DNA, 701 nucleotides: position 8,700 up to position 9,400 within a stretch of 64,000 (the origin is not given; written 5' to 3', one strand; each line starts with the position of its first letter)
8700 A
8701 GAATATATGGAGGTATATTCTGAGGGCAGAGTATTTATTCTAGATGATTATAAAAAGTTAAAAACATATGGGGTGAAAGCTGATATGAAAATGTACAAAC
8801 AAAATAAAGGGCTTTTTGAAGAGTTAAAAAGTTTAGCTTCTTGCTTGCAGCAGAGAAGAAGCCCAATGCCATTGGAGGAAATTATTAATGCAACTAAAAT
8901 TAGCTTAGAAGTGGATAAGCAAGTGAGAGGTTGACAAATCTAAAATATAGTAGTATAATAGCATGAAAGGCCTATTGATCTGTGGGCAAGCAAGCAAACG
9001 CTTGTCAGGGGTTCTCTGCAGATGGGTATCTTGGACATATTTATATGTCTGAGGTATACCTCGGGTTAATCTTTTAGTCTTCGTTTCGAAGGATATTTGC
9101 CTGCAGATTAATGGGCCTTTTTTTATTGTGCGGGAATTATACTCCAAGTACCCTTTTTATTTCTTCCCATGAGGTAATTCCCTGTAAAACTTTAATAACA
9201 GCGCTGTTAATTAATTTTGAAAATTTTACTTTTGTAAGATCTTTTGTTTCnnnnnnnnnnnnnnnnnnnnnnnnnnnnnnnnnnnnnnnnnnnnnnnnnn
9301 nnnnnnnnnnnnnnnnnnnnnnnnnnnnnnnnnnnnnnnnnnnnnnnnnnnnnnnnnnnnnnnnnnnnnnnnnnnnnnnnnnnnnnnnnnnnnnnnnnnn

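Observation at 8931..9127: Stand-alone structured sRNA candidate with a textbook promoter and terminator between convergent genes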

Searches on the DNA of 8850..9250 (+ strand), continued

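Call 48: search_with_rna_model(model_id=R1, sources=[window, L007, L010, L012, L019, L026, L039, L022, L045, L048, L049, L052, L053, L054, L055], max_evalue=0.0001, make_alignment=true)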
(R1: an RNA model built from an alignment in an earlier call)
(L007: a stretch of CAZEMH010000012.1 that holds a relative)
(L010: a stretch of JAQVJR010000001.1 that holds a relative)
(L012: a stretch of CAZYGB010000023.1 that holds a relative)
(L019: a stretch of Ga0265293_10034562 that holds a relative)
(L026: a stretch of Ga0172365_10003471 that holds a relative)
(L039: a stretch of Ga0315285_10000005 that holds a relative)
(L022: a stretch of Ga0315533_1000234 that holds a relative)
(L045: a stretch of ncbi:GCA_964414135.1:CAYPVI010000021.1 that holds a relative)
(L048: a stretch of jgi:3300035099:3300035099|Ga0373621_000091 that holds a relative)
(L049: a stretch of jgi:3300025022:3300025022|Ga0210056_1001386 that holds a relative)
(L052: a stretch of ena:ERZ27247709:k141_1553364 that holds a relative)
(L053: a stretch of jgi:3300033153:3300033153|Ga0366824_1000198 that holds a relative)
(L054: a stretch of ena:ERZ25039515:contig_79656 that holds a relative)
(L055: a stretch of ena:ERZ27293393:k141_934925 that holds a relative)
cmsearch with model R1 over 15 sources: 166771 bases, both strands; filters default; matches with E-value up to 0.0001: 20.
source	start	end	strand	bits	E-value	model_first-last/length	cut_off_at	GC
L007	3868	4026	+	175.9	1.6e-39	1-159/159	no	0.4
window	8964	9123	+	171.2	2e-38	1-159/159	no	0.43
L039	2027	2186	+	169.8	4.4e-38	1-159/159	no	0.39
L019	4889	5047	+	157.1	4.4e-35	1-159/159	no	0.41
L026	9331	9489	-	145.2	2.9e-32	1-159/159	no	0.41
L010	6213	6365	+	143.8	6.3e-32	1-159/159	no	0.41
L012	6316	6476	+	115.9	2.6e-25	1-159/159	no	0.45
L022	441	574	+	61.9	1.7e-12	1-159/159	no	0.47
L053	4291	4426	-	60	4.6e-12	1-159/159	no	0.51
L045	4345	4480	-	59.1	7.6e-12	1-159/159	no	0.46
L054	4415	4552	-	49.5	1.5e-09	1-159/159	no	0.44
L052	4307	4445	-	43.9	3.1e-08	1-159/159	no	0.33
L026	9332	9490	+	41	1.4e-07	1-159/159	no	0.41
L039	2026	2185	-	39.6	3.1e-07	1-159/159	no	0.39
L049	4330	4463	-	36.8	1.5e-06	1-159/159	no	0.57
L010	6212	6364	-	35.5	3e-06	1-159/159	no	0.41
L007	3867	4025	-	35.2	3.5e-06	1-159/159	no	0.4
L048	4306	4442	-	34.5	5.1e-06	1-159/159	no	0.36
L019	4888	5046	-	30.3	5.2e-05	1-159/159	no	0.41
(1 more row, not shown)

Alignment A5: 20 matches aligned to the model, 314 columns, each read 5' to 3' on its own strand. Consensus structure (alignment columns), stored with it:
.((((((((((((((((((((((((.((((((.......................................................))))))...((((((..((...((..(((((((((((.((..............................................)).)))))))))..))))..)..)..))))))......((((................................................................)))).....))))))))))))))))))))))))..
